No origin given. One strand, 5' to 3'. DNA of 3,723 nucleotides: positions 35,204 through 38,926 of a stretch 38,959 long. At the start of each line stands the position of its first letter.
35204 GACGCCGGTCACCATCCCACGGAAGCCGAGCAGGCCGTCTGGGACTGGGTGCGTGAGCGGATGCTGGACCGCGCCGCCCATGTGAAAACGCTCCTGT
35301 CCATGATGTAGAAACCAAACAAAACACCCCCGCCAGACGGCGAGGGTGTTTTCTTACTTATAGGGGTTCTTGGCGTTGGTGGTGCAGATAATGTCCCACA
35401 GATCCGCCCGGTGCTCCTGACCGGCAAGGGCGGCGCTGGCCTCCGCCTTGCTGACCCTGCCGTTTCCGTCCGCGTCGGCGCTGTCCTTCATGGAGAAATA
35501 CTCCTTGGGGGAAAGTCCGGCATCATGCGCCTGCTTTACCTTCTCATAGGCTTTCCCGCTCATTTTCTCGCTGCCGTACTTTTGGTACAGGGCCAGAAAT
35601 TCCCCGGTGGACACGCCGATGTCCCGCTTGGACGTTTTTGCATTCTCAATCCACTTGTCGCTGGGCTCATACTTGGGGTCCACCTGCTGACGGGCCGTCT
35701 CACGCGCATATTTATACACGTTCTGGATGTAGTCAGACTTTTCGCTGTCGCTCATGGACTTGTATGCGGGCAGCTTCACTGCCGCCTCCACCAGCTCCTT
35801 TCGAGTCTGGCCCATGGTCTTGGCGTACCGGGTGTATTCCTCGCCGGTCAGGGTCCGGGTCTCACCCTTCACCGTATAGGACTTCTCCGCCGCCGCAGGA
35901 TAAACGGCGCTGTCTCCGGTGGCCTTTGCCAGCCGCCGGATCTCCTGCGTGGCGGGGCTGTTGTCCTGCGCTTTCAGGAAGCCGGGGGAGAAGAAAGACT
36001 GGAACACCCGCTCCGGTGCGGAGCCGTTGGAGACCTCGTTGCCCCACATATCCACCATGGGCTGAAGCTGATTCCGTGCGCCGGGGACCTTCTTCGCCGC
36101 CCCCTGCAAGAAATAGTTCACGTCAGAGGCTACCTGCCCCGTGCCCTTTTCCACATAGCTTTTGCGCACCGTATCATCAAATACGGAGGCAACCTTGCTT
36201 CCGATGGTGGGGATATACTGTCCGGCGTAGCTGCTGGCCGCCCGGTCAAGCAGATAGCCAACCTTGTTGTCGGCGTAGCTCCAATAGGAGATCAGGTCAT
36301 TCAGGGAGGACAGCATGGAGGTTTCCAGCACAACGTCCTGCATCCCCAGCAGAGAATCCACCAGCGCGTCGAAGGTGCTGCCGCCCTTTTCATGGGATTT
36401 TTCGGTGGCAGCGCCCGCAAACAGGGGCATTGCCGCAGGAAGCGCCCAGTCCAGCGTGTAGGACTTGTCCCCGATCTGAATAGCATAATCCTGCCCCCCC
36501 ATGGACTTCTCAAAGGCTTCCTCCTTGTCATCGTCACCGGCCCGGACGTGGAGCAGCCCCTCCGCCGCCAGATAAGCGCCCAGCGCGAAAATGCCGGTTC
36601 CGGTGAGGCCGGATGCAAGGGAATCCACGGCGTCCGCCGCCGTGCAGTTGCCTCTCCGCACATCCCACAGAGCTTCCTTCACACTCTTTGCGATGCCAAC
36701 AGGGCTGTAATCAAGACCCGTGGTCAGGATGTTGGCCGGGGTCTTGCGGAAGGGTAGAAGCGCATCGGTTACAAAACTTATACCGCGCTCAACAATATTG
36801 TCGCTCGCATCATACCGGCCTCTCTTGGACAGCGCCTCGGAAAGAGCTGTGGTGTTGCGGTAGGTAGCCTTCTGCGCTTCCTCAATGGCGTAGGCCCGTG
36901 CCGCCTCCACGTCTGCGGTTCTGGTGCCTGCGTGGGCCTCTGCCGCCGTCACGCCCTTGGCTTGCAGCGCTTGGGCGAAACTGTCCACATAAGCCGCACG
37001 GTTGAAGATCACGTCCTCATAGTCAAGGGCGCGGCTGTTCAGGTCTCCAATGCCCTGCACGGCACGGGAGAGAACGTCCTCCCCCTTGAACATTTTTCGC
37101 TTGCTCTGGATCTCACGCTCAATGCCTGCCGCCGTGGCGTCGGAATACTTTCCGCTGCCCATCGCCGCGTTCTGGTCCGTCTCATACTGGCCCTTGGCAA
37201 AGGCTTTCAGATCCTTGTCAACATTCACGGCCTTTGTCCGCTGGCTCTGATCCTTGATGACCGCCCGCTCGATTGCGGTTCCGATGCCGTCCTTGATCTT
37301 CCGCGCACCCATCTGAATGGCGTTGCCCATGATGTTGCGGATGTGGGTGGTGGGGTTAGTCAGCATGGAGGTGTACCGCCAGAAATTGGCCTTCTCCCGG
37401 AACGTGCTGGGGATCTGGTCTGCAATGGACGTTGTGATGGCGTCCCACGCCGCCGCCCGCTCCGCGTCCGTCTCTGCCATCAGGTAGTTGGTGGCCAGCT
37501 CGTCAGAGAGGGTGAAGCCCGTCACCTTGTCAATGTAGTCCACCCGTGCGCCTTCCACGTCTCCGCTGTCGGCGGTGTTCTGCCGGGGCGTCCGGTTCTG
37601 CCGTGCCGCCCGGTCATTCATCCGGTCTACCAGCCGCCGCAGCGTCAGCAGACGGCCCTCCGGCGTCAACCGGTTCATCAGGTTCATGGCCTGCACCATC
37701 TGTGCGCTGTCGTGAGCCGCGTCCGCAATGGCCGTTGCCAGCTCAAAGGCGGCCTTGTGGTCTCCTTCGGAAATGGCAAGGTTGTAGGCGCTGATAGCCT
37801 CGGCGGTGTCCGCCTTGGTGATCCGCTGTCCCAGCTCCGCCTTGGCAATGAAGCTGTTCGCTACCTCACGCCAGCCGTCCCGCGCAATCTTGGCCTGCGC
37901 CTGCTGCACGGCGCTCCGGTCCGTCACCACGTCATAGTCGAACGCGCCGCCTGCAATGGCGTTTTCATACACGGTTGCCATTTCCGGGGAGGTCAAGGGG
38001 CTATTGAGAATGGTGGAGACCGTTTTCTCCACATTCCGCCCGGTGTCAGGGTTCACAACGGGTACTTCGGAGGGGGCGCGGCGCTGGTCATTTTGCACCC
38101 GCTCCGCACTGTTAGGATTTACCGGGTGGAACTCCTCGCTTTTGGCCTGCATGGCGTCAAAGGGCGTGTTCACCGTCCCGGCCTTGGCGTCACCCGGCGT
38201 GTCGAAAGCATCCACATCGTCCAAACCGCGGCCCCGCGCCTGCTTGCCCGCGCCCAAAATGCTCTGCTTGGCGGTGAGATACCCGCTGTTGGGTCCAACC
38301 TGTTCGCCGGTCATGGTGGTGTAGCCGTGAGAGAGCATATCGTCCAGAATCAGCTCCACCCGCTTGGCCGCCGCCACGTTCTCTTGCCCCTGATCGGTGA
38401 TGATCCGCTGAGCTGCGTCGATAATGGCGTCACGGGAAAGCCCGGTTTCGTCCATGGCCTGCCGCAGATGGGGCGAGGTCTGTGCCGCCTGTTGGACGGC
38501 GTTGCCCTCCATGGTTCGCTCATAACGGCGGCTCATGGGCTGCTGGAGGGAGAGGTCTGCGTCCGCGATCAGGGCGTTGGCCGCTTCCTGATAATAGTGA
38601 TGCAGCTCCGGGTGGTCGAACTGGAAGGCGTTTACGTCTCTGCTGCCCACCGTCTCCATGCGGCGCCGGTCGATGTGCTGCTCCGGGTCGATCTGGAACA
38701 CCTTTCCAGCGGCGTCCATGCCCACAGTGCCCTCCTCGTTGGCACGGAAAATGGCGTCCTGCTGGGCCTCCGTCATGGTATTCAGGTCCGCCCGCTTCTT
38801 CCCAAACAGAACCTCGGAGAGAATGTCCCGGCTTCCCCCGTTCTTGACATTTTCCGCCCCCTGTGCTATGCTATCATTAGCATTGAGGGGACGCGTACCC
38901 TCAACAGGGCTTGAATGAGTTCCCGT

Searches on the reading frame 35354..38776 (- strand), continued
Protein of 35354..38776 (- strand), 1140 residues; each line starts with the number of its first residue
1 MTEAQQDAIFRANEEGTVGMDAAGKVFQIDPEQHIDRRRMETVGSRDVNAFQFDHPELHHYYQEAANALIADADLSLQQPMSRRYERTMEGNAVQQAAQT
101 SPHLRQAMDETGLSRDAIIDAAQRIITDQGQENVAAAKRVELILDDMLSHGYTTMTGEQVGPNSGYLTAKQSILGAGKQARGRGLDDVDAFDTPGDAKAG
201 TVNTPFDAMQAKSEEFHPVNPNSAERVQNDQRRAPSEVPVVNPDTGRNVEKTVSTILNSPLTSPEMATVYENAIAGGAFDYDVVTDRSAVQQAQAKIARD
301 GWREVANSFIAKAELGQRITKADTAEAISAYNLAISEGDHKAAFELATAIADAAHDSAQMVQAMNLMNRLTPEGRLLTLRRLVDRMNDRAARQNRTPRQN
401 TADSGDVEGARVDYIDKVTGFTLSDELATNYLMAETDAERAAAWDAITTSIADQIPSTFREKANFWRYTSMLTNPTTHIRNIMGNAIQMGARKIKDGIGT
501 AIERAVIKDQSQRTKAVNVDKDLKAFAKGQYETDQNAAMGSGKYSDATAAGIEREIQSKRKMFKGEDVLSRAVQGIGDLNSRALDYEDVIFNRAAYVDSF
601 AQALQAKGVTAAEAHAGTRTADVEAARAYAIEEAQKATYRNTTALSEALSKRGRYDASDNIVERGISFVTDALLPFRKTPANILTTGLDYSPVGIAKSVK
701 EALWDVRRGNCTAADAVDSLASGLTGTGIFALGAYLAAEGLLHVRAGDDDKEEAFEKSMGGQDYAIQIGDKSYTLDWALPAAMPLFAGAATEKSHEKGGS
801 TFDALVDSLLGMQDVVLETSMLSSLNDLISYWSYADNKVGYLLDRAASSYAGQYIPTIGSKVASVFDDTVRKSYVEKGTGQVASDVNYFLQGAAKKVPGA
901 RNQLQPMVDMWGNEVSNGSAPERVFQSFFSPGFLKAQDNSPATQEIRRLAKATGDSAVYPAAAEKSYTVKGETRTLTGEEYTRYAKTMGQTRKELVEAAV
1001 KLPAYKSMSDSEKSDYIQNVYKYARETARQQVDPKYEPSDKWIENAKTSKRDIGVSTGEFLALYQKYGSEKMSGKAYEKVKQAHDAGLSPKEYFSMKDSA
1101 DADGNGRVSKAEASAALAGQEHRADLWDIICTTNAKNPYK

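Call 55: fold_search(model_id=the predicted structure, library=pdb)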
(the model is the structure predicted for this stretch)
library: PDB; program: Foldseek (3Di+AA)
matches with E <= 10: 62; with E <= 0.001: 0
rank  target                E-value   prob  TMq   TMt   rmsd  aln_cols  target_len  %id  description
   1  4xes_A                1.0e+00  0.08  0.08  0.13  28.6       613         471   11  Structure of active-like neurotensin receptor (released 2015-07-29)
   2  8qv6_A                1.0e+00  0.06  0.08  0.12  23.6       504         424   12  Structure of human SPNS2 in DDM (released 2025-02-19)
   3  8rl8                  1.1e+00  0.06  0.08  0.13  23.1       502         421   10  SPNS2 in complex with homo Di-Gluebody GbD12 - SPNS2 local refinement (released 2025-01-15)
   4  4mlb_B                1.1e+00  0.06  0.07  0.12  25.1       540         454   10  Reverse polarity of binding pocket suggests different function of a MOP superfamily transporter from Pyrococcus furios (released 2013-09-25)
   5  8ex4                  1.3e+00  0.05  0.07  0.12  23.0       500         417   11  Human S1P transporter Spns2 in an inward-facing open conformation (state 1) (released 2023-05-31)
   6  6nc6_A                1.3e+00  0.06  0.08  0.12  22.1       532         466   11  Lipid II flippase MurJ, inward closed conformation (released 2019-04-17)
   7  7dsv_A                1.4e+00  0.05  0.08  0.12  26.0       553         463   10  Structure of a human NHE1-CHP1 complex under pH 6.5 (released 2021-06-23)
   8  8w20_A                1.8e+00  0.02  0.06  0.07  67.4       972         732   13  Umb1 umbrella toxin particle (released 2024-04-17)
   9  9g6d_A                1.9e+00  0.04  0.07  0.10  24.6       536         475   10  CLC7/OSTM1 complex in the absence of PIP2 lipid. (released 2025-07-30)
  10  9bh1                  2.3e+00  0.04  0.07  0.13  25.1       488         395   11  Apo GltPh, intermediate outward-facing state (released 2025-03-12)
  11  8jhr                  2.6e+00  0.04  0.08  0.12  23.7       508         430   10  Cryo-EM structure of human S1P transporter SPNS2 bound with an inhibitor 16d (released 2024-01-10)
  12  5d58                  2.7e+00  0.02  0.06  0.10  24.1       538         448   10  In meso in situ serial X-ray crystallography structure of the PepTSt-Ala-Phe complex at 100 K (released 2016-01-13)
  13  8jhq                  2.8e+00  0.03  0.07  0.12  23.6       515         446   10  Cryo-EM structure of human S1P transporter SPNS2 bound with S1P (released 2024-01-10)
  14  9g3z_J                3.2e+00  0.02  0.08  0.10  28.3       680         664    9  Structure of the Open gamma-Tubulin Ring Complex from Pig Brain (released 2024-10-02)
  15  8ex6                  3.4e+00  0.03  0.07  0.12  23.6       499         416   12  Human S1P transporter Spns2 in an inward-facing open conformation (state 1*) (released 2023-05-31)
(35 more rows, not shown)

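Call 57: fold_search(model_id=the predicted structure, library=viral)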
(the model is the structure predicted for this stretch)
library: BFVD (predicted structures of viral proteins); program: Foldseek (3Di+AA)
matches with E <= 10: 218; with E <= 0.001: 54
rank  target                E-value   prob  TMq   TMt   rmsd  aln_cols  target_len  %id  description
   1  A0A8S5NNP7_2          1.6e-48  1.00  0.71  0.57  10.0      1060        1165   29  EF-hand domain-containing protein [Myoviridae sp. ctagO6]
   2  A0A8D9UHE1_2          2.9e-43  1.00  0.67  0.53   7.2       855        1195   31  PolyVal ADP-ribosyltransferase [Myoviridae sp. ctjz83]
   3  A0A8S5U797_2          3.3e-40  1.00  0.63  0.53  17.9       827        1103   31  Large polyvalent protein-associated domain 3 (Fragment) [Podoviridae sp. ctngc57]
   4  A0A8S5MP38            1.1e-39  1.00  0.66  0.48  10.2      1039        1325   23  EF-hand domain-containing protein [Podoviridae sp. ctoqT5]
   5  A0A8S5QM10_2          3.7e-35  1.00  0.61  0.56  16.3      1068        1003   24  Uncharacterized protein [Ackermannviridae sp. ctQad106]
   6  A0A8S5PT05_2          5.0e-34  1.00  0.65  0.64   9.2       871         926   26  Uncharacterized protein [Myoviridae sp. ctzS633]
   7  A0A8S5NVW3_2          3.2e-33  1.00  0.61  0.50  12.5       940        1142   21  Phage MuF C-terminal domain-containing protein [Myoviridae sp. cthRr4]
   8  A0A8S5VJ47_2          1.0e-32  1.00  0.63  0.57  17.0      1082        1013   22  Uncharacterized protein [Ackermannviridae sp.]
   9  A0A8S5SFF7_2          1.1e-32  1.00  0.63  0.53  12.9      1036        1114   23  Nuclease [Myoviridae sp. ctuev19]
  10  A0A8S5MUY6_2          1.1e-30  1.00  0.57  0.55   9.2       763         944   29  Nuclease [Myoviridae sp. ctxZR60]
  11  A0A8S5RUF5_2          1.0e-28  1.00  0.59  0.43  20.3      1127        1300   20  Uncharacterized protein [Ackermannviridae sp.]
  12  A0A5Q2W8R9            8.2e-25  1.00  0.56  0.52  14.9       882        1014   23  (no name in the UniProt tables at hand)
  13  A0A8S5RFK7            3.4e-16  1.00  0.31  0.35  14.8       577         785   22  EF-hand domain-containing protein [virus sp. ctyMK1]
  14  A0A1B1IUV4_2          1.9e-15  1.00  0.51  0.36  19.4       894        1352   15  (no name in the UniProt tables at hand)
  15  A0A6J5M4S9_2          1.4e-14  1.00  0.44  0.41  18.6       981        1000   15  ART-PolyVal-like domain-containing protein [uncultured Caudovirales phage]
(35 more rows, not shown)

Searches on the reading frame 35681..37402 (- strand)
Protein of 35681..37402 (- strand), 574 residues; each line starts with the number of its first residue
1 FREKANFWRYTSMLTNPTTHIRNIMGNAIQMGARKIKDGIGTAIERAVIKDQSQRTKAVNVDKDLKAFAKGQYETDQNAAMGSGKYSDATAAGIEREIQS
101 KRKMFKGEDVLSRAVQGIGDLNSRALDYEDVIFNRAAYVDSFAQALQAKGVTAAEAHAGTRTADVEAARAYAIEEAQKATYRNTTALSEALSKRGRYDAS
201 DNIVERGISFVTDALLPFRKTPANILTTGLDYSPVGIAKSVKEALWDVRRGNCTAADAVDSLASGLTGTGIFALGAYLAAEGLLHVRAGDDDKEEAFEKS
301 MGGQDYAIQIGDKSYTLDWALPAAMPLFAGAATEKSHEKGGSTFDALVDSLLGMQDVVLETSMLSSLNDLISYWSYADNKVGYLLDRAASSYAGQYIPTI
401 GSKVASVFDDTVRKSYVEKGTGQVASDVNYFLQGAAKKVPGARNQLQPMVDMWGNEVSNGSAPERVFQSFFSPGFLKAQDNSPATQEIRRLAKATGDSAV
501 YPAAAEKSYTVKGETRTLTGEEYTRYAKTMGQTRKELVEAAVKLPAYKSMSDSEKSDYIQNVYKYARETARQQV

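Call 63: search_dna_similar(query=window:35681-37402:-, collection=phages, mode=protein, max_evalue=1, max_rows=40)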
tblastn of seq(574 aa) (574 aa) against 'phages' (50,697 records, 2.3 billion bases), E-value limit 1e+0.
Records with a match: 6; places in all: 6; records where one place covers at least 80% of the query: 1.
Best place of each record, by identity: <60% 6.
By first word of the organism name: Pelagibacter 4; Caudoviricetes 1; Synechococcus 1.
By host as written in the record: Candidatus Pelagibacter ubique HTCC1062 4; - 1; Synechococcus sp. CC9605 1.
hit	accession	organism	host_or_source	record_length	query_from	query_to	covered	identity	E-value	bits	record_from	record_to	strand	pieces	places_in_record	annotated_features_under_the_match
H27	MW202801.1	Caudoviricetes sp.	Manatee Spring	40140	1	574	100%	23.3%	4e-10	69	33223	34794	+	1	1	hypothetical protein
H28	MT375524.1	Pelagibacter phage Gjalp EXVC020P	Candidatus Pelagibacter ubique HTCC1062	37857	5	269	46%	23.9%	7e-4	49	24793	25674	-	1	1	internal virion protein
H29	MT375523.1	Pelagibacter phage Eyrgjafa EXVC018P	Candidatus Pelagibacter ubique HTCC1062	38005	5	269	46%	23.9%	7e-4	49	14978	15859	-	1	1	internal virion protein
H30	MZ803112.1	Synechococcus T7-like virus S-TIP28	Synechococcus sp. CC9605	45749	10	234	39%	25.6%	1e-2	45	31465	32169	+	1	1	internal virion protein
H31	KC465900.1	Pelagibacter phage HTVC011P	Candidatus Pelagibacter ubique HTCC1062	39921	12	265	44%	21.1%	6e-1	39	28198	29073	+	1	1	internal virion protein D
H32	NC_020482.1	Pelagibacter phage HTVC011P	Candidatus Pelagibacter ubique HTCC1062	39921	12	265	44%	21.1%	6e-1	39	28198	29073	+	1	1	internal virion protein D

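Call 64: get_annotated_region(hit=H29, flank=7000)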
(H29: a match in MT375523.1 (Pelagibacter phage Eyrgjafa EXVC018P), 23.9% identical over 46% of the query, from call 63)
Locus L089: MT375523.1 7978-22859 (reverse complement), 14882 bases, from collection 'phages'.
description: Pelagibacter phage Eyrgjafa EXVC018P, complete genome.
organism: Pelagibacter phage Eyrgjafa EXVC018P (NCBI taxid 2736227)
taxonomy: Viruses; Duplodnaviria; Heunggongvirae; Uroviricota; Caudoviricetes; Autographiviridae; Fussvirus
host: Candidatus Pelagibacter ubique HTCC1062; source: -; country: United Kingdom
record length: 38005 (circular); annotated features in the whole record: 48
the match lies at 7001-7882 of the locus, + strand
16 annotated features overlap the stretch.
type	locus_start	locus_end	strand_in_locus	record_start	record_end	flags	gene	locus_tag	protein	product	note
CDS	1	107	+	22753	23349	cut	-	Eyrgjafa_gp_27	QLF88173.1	tail tube A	-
CDS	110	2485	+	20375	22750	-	-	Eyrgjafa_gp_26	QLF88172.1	tail tube B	-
CDS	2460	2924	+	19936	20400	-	-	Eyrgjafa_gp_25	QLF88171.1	hypothetical protein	-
CDS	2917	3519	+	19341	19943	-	-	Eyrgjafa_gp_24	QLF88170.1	hypothetical protein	-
CDS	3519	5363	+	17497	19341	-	-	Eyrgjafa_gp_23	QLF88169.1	hypothetical protein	-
CDS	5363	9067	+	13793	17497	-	-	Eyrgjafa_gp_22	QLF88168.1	internal virion protein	-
CDS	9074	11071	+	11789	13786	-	-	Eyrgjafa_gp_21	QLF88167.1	tail fiber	-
CDS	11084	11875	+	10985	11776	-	-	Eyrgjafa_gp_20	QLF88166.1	hypothetical protein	-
CDS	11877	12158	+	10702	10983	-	-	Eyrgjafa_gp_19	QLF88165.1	hypothetical protein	-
CDS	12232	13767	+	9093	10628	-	-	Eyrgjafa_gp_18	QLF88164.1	hypothetical protein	-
CDS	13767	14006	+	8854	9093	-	-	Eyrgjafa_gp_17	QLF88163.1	hypothetical protein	-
CDS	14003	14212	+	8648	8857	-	-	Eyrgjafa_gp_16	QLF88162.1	hypothetical protein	-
CDS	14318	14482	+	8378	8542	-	-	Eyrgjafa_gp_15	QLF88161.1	hypothetical protein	-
CDS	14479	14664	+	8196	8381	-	-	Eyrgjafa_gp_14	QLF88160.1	hypothetical protein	-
CDS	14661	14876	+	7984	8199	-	-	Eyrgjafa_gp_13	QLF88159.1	DNA maturase A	-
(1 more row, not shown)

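Call 68: search_solved_structures(query=L089:5363-9064:+, max_evalue=10)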
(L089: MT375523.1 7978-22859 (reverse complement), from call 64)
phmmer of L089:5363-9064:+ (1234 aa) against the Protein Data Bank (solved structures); distinct sequences matched with E-value up to 10: 1.
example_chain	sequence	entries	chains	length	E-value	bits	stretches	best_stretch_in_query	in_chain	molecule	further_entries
9bh5_AY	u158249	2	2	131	0.24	12.8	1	385-476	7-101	Small ribosomal subunit protein eS24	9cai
